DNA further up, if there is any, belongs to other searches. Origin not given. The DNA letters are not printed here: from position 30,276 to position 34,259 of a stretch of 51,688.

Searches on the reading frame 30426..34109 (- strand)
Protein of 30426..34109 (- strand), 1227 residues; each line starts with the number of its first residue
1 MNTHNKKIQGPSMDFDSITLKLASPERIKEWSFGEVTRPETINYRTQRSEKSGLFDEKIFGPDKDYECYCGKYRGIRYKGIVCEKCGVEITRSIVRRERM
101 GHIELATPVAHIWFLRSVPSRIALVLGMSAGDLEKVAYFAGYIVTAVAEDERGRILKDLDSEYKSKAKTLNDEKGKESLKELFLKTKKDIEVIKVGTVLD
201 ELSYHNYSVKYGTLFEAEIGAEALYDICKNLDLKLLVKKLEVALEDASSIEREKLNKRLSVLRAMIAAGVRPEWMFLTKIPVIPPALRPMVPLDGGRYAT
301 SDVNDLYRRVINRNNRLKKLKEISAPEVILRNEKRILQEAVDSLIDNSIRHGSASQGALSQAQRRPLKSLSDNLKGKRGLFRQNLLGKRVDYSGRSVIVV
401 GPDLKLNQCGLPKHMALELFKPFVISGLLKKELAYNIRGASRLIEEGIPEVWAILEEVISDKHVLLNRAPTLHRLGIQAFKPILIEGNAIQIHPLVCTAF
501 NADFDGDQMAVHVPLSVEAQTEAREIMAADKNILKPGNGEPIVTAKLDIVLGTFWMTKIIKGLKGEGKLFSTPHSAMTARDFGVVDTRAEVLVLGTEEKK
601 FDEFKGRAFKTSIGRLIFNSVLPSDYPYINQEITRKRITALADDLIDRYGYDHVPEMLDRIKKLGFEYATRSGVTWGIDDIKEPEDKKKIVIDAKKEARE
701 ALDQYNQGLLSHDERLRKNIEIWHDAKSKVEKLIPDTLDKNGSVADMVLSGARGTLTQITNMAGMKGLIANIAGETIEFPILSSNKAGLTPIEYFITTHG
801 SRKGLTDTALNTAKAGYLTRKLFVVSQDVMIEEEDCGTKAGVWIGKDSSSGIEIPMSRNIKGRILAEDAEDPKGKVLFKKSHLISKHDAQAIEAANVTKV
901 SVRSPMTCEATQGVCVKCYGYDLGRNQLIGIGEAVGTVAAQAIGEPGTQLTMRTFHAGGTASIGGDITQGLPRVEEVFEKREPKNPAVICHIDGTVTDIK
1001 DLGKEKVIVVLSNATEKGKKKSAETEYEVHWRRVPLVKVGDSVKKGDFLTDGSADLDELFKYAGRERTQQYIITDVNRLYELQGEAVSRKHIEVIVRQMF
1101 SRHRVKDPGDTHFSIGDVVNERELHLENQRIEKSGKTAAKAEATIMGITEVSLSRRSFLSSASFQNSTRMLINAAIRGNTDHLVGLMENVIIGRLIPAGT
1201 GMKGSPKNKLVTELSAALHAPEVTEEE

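Call 14: search_protein_families(library=pfam, proteins=[window:30426-34109:-], max_evalue=0.001)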
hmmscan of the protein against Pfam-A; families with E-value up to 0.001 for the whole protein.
window:30426-34109:- (1227 aa): 5 families
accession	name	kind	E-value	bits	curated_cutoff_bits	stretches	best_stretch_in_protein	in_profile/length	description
PF04997.17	RNA_pol_Rpb1_1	-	3.5e-74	250.4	39.7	1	14-385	3-312/312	RNA polymerase Rpb1, domain 1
PF04998.22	RNA_pol_Rpb1_5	-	4.1e-55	187.5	28.5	1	788-1147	1-258/267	RNA polymerase Rpb1, domain 5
PF00623.25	RNA_pol_Rpb1_2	-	2.1e-39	135.9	25.3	2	437-528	74-165/166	RNA polymerase Rpb1, domain 2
PF04983.23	RNA_pol_Rpb1_3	-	3.4e-19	69.7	28.9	1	532-681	1-162/162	RNA polymerase Rpb1, domain 3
PF05000.22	RNA_pol_Rpb1_4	-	1.7e-07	31.5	24.8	1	717-779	23-84/107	RNA polymerase Rpb1, domain 4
